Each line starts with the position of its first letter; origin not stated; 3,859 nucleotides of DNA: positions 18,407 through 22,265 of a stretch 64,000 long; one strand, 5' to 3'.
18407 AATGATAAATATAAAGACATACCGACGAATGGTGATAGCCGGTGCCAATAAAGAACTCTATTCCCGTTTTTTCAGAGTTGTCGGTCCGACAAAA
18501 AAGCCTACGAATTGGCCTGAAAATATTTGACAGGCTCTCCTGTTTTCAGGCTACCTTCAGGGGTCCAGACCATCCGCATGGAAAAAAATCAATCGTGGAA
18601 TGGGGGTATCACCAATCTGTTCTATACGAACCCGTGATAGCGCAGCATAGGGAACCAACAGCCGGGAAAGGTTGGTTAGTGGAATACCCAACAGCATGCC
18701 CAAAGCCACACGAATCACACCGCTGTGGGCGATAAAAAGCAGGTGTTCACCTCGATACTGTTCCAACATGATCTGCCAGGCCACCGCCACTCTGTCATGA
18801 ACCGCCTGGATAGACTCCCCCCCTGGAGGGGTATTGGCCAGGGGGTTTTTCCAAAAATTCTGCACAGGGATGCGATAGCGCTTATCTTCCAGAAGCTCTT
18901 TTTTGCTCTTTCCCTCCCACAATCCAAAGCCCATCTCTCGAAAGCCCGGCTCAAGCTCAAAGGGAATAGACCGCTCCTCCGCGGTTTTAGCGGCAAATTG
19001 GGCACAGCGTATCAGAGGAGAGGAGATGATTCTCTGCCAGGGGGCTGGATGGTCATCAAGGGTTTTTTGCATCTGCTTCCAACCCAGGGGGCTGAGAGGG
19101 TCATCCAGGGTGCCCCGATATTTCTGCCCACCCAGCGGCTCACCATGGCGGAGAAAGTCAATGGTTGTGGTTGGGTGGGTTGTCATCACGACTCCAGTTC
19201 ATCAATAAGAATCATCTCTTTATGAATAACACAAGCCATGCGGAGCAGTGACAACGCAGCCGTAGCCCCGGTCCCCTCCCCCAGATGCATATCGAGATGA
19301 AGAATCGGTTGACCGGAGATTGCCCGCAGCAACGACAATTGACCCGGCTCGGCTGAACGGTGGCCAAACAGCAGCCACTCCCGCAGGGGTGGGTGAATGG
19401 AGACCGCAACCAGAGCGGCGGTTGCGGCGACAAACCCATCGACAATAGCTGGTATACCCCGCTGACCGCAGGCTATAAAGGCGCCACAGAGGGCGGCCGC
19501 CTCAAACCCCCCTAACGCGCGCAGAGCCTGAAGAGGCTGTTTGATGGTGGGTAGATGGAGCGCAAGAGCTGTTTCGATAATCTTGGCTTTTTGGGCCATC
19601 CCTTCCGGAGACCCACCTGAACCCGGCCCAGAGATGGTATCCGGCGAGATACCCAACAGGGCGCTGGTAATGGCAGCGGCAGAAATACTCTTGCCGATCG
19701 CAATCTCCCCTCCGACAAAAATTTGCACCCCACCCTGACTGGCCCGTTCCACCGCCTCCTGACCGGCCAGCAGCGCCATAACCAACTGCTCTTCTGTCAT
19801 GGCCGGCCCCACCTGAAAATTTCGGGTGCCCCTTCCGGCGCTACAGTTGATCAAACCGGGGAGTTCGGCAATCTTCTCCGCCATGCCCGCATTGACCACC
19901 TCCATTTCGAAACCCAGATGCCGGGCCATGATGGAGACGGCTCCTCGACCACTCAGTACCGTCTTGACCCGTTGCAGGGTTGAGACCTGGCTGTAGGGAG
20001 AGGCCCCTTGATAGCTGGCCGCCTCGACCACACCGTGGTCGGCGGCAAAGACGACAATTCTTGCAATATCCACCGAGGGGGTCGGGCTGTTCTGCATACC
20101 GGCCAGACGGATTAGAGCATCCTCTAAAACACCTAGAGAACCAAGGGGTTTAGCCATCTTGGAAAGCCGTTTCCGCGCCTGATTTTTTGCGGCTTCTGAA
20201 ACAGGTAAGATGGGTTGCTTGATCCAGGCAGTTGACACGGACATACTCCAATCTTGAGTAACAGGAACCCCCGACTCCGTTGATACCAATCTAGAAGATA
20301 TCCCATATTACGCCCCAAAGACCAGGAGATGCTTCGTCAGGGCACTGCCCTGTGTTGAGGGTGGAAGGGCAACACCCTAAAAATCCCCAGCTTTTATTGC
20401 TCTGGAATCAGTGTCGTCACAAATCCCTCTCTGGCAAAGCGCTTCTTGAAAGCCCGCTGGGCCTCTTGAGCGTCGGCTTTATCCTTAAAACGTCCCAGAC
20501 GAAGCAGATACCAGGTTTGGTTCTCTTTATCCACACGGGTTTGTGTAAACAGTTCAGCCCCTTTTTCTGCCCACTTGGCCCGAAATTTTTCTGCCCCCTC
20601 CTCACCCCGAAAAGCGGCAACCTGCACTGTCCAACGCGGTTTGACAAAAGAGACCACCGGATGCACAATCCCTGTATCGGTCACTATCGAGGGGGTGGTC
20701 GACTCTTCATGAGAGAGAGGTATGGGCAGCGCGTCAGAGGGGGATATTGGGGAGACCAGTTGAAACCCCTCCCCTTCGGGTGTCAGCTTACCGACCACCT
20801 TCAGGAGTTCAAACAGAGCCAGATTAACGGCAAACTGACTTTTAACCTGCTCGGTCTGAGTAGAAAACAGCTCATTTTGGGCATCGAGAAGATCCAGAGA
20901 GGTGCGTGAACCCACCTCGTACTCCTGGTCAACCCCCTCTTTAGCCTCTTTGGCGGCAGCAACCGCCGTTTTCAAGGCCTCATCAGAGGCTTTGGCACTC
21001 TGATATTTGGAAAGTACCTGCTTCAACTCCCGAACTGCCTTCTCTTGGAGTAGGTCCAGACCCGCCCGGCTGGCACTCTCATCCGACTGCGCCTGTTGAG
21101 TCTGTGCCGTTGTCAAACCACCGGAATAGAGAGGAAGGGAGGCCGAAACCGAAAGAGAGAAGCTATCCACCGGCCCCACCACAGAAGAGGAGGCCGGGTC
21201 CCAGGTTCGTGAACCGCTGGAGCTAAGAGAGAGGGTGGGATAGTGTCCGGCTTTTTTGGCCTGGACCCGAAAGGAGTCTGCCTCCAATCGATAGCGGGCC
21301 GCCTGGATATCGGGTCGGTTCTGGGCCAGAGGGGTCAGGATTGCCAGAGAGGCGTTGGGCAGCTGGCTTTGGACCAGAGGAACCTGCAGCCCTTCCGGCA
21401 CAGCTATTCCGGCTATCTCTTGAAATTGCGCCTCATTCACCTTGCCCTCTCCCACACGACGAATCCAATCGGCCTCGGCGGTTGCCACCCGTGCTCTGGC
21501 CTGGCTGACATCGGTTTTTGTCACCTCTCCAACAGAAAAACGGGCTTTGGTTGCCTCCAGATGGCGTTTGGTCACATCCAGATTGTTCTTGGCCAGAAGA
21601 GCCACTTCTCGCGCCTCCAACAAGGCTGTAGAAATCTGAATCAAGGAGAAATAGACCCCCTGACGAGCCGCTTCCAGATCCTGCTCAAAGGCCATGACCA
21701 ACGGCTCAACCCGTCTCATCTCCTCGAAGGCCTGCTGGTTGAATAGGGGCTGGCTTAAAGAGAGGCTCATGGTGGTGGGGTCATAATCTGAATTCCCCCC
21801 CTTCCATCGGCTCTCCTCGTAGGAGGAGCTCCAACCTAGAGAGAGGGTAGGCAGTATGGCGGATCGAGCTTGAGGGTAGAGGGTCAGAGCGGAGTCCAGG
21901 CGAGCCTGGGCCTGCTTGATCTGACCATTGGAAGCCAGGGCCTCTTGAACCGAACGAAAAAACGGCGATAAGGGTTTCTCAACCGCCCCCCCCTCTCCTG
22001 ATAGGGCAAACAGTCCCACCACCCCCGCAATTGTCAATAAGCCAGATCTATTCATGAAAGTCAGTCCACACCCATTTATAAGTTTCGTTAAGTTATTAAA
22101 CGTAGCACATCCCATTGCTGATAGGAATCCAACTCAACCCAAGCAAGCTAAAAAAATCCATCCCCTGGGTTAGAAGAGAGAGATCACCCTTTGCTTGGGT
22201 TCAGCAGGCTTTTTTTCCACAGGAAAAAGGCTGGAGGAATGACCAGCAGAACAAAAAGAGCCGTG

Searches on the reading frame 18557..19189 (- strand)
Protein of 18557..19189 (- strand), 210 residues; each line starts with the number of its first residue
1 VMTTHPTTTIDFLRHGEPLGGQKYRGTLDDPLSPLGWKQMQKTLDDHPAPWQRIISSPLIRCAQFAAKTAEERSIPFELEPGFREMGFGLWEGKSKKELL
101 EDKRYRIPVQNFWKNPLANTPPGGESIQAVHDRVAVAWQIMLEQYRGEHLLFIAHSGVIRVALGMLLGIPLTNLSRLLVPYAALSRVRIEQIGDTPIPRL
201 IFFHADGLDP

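Call 29: search_protein_families(library=pfam, proteins=[window:18557-19189:-])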
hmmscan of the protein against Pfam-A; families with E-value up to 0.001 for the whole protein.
window:18557-19189:- (210 aa): 1 family
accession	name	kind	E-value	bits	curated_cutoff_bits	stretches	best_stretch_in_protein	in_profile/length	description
PF00300.27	His_Phos_1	-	8.1e-39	133.7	21.7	1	12-191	3-183/194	Histidine phosphatase superfamily (branch 1)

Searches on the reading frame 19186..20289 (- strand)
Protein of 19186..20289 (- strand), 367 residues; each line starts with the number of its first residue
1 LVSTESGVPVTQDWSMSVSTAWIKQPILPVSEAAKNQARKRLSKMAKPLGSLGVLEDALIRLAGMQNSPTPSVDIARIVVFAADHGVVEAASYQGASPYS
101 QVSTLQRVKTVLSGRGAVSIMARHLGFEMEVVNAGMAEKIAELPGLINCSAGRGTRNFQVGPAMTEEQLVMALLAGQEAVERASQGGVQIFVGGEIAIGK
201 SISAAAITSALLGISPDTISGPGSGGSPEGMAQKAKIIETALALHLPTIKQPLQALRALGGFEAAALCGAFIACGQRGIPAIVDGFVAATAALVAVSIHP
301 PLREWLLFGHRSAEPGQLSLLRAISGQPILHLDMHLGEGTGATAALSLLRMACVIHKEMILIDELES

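Call 29: search_protein_families(library=pfam, proteins=[window:19186-20289:-])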
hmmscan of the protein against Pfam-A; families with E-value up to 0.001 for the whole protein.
window:19186-20289:- (367 aa): 1 family
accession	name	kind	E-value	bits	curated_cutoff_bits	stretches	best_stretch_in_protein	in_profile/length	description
PF02277.22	DBI_PRT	-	1.1e-101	340.8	22.6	1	29-361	3-323/329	Phosphoribosyltransferase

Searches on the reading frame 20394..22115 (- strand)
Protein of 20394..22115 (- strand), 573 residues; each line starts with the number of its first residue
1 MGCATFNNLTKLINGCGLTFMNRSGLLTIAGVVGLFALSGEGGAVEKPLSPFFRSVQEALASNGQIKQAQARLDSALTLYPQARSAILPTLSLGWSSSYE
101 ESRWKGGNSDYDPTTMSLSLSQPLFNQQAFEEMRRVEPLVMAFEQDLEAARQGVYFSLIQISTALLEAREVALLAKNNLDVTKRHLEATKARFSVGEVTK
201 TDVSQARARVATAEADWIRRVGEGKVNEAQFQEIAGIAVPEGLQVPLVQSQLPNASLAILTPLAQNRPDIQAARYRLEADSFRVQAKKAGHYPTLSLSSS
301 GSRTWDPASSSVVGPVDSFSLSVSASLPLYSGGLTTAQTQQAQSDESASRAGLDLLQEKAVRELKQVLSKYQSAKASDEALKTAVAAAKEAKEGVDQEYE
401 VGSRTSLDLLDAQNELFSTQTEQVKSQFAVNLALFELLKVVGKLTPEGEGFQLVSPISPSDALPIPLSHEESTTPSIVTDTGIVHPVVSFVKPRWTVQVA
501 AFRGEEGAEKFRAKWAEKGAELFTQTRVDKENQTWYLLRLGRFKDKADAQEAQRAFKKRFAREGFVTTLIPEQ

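Call 29: search_protein_families(library=pfam, proteins=[window:20394-22115:-])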
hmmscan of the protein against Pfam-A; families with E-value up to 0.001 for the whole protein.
window:20394-22115:- (573 aa): 2 families
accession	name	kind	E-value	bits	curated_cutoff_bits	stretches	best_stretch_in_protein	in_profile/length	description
PF02321.23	OEP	-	3.3e-56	190.5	22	2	264-442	9-187/187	Outer membrane efflux protein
PF05036.18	SPOR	-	2.6e-14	53.7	21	1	494-565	4-73/76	SPOR domain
